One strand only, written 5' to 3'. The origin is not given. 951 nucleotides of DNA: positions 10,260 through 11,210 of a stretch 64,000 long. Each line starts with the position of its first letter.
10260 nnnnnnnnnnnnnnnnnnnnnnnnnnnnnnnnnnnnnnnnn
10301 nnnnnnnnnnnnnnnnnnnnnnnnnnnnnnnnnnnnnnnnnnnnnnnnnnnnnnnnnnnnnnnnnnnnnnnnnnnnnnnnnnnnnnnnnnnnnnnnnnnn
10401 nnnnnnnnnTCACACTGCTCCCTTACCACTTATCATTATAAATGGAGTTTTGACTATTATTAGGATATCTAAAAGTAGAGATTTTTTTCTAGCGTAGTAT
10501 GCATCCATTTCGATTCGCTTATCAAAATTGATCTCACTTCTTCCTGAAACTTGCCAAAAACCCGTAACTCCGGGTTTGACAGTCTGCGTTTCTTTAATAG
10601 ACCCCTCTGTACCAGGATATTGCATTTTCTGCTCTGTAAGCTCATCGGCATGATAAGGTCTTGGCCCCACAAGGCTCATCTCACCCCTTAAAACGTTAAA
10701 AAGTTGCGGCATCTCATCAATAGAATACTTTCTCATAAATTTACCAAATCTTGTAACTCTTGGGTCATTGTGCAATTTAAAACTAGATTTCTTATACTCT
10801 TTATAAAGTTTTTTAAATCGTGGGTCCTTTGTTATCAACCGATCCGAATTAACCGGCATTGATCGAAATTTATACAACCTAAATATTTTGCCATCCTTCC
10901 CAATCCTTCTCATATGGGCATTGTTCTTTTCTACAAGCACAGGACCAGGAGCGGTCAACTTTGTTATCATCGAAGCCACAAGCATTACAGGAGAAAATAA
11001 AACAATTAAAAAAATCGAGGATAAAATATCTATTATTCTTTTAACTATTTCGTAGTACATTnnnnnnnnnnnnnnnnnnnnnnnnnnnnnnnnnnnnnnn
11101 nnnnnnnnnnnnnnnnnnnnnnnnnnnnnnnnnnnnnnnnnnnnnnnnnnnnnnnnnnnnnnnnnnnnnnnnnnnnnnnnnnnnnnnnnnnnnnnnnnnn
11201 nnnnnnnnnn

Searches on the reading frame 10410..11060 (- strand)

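Call 78: search_protein_families(library=pfam, proteins=[window:10410-11060:-], max_evalue=0.0001)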
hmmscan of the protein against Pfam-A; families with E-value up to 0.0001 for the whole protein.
window:10410-11060:- (216 aa): 1 family
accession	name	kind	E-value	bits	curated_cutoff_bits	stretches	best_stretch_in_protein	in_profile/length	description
PF02397.22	Bac_transf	-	2.9e-59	200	27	1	7-210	1-178/179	Bacterial sugar transferase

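Call 79: search_protein_families(library=ncbifam, proteins=[window:10410-11060:-], max_evalue=0.00001)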
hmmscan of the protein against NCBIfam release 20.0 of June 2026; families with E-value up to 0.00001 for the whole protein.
window:10410-11060:- (216 aa): 10 families
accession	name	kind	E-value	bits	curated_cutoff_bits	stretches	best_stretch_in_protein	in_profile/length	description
TIGR03025.1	EPS_sugtrans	subfamily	2e-74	251.4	295.55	1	4-215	255-444/445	exopolysaccharide biosynthesis polyprenyl glycosylphosphotransferase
TIGR03022.1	WbaP_sugtrans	subfamily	1.8e-69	235.2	403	1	5-215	257-455/456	undecaprenyl-phosphate galactose phosphotransferase WbaP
TIGR03023.1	WcaJ_sugtrans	equivalog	8e-62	210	410.75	1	4-215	260-452/453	undecaprenyl-phosphate glucose phosphotransferase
NF052601.1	undeca_RfbP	equivalog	7.1e-60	202.3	330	1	4-211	42-237/244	undecaprenyl-phosphate galactose phosphotransferase family protein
NF041877.1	EPS_EpsZ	equivalog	2.6e-51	174.7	800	1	6-215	265-458/459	exopolysaccharide biosynthesis polyisoprenyl-phosphate hexose-1-phosphate transferase EpsZ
TIGR03013.1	EpsB_2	subfamily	3.6e-47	161.5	393.35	1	4-215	252-442/443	TIGR03013 family XrtA/PEP-CTERM system glycosyltransferase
NF011751.0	PRK15204.1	equivalog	1.5e-46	159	907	1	5-215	278-475/476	undecaprenyl-phosphate galactose phosphotransferase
NF007518.0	PRK10124.1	equivalog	2.1e-38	132.3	684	1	5-210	272-458/464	undecaprenyl-phosphate glucose phosphotransferase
NF050817.1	PolSacchBiosHfsE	equivalog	4.1e-32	111.5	750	1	5-206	270-456/467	polysaccharide biosynthesis protein HfsE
NF045514.1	glycotran_HepC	equivalog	2.3e-28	99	140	1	4-136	114-212/220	heterocyst development glycosyltransferase HepC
